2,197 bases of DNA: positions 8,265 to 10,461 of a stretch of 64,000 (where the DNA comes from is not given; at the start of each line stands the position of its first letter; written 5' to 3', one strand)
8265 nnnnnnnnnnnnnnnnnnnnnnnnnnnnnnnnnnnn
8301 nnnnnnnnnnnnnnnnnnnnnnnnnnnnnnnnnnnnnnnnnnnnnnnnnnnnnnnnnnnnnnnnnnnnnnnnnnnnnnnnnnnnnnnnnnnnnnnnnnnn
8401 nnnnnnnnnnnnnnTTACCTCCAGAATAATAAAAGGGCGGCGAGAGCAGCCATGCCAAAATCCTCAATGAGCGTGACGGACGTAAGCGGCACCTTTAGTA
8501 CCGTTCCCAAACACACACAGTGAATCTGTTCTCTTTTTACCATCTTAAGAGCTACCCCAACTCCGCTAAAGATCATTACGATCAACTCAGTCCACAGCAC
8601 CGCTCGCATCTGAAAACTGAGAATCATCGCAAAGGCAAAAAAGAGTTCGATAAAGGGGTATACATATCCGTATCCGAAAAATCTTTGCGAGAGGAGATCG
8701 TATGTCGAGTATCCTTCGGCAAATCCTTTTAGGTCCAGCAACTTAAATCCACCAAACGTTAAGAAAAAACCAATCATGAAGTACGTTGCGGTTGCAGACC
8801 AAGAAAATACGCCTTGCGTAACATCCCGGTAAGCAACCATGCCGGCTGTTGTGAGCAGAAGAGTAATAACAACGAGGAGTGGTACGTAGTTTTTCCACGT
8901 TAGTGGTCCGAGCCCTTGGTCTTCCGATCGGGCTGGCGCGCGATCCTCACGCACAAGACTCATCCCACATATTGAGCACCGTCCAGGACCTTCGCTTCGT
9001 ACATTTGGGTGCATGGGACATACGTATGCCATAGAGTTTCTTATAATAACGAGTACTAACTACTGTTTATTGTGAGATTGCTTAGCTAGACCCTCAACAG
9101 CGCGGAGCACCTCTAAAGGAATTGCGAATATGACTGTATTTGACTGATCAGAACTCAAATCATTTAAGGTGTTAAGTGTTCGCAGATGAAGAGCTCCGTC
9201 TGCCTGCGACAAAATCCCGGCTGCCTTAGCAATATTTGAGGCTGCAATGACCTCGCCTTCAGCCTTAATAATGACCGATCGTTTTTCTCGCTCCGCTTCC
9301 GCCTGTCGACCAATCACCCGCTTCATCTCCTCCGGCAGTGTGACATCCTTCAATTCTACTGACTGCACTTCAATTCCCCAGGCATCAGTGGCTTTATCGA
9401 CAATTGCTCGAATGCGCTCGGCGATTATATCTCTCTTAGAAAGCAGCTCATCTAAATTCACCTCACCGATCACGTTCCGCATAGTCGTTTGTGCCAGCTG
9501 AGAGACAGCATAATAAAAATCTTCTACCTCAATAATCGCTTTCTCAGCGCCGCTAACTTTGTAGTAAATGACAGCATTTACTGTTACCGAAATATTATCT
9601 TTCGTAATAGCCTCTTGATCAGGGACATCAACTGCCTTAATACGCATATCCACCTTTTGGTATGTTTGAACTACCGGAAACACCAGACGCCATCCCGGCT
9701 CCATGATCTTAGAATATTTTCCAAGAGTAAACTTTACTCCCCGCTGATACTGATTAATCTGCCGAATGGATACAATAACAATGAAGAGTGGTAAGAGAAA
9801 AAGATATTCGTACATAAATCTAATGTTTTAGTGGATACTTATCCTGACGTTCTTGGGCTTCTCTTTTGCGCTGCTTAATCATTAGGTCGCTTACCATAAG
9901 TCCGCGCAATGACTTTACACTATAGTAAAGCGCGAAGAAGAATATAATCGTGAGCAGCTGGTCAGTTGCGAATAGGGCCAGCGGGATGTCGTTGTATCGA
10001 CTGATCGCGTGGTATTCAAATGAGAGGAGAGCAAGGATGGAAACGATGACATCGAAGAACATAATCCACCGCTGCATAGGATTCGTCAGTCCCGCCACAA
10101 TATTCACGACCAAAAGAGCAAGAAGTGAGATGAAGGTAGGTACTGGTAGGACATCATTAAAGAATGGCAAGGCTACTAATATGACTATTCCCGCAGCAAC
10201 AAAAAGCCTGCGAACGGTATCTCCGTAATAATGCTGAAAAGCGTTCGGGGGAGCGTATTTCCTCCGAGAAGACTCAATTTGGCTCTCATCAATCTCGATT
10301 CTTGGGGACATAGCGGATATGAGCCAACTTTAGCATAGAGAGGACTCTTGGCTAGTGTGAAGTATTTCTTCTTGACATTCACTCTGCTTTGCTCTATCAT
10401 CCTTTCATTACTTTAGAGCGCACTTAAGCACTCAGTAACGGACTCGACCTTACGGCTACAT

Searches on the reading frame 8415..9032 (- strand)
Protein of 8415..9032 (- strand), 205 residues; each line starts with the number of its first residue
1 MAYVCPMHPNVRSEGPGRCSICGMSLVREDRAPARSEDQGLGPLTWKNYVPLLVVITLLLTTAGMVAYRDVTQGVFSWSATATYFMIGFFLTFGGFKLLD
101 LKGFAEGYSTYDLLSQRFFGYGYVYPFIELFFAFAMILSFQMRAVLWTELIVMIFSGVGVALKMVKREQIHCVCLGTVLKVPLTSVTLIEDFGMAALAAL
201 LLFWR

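Call 53: search_protein_families(library=pfam, proteins=[window:8415-9032:-], max_evalue=1)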
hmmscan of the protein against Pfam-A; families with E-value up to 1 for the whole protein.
window:8415-9032:- (205 aa): 2 families
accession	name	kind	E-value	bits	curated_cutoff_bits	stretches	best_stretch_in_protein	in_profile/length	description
PF19335.5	HMBD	-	3.5e-13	49.7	23.6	1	3-27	2-26/28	Heavy metal binding domain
PF07291.16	MauE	-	4.2e-11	43.7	27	1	80-203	6-127/128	Methylamine utilisation protein MauE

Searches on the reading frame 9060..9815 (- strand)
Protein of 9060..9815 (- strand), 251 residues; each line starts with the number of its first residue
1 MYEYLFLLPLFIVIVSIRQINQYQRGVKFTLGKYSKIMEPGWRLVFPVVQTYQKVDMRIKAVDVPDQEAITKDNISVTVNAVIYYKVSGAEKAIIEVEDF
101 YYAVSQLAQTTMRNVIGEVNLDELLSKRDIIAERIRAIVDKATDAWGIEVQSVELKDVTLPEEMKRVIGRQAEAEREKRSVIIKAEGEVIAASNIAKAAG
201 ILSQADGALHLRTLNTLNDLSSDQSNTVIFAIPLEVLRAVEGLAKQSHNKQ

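Call 21: find_encoding_contigs(protein=window:9060-9815:-, flank=10000, max_places=1)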
Protein window:9060-9815:- (251 aa): 6 contigs read that carry it; 1 place shown.
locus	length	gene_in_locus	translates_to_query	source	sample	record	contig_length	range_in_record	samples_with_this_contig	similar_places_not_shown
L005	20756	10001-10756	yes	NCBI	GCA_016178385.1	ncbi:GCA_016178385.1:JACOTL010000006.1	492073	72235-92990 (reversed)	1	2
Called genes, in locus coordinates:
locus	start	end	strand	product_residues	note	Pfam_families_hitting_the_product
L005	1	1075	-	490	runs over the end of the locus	PF09852:DUF2079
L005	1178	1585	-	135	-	PF01641:SelR, PF08271:Zn_Ribbon_TF (faint), PF24046:At4g08330 (faint)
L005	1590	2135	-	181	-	PF01625:PMSR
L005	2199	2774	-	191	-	-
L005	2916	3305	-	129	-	PF06262:Zincin_1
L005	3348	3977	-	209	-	-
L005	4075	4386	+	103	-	-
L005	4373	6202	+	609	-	PF00561:Abhydrolase_1 (weak), PF02089:Palm_thioest (weak), PF07819:PGAP1, PF02450:LCAT, PF01674:Lipase_2 (weak), PF24096:DUF7379 (weak)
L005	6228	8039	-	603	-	PF00009:GTP_EFTU, PF01926:MMR_HSR1 (weak), PF22042:EF-G_D2, PF03144:GTP_EFTU_D2, PF00679:EFG_C, PF21018:BipA_C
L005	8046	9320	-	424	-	PF00270:DEAD, PF04851:ResIII, PF00271:Helicase_C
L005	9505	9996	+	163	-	-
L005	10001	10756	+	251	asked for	PF01145:Band_7, PF13421:Band_7_1 (weak)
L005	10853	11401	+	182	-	PF07291:MauE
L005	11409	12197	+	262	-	PF13529:Peptidase_C39_2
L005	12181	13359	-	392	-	PF03023:MurJ, PF01554:MatE (weak)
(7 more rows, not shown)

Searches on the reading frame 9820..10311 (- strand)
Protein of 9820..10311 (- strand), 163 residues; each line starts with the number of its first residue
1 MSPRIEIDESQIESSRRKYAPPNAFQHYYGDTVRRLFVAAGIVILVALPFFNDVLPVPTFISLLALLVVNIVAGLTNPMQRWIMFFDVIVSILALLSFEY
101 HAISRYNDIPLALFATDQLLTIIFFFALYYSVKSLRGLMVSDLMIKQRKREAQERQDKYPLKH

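Call 53: search_protein_families(library=pfam, proteins=[window:9820-10311:-], max_evalue=1)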
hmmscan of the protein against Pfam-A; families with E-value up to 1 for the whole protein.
window:9820-10311:- (163 aa): 1 family
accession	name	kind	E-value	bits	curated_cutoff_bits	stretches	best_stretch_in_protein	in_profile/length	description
PF15063.11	TC1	-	0.17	12.3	27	1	10-41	16-47/75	Thyroid cancer protein 1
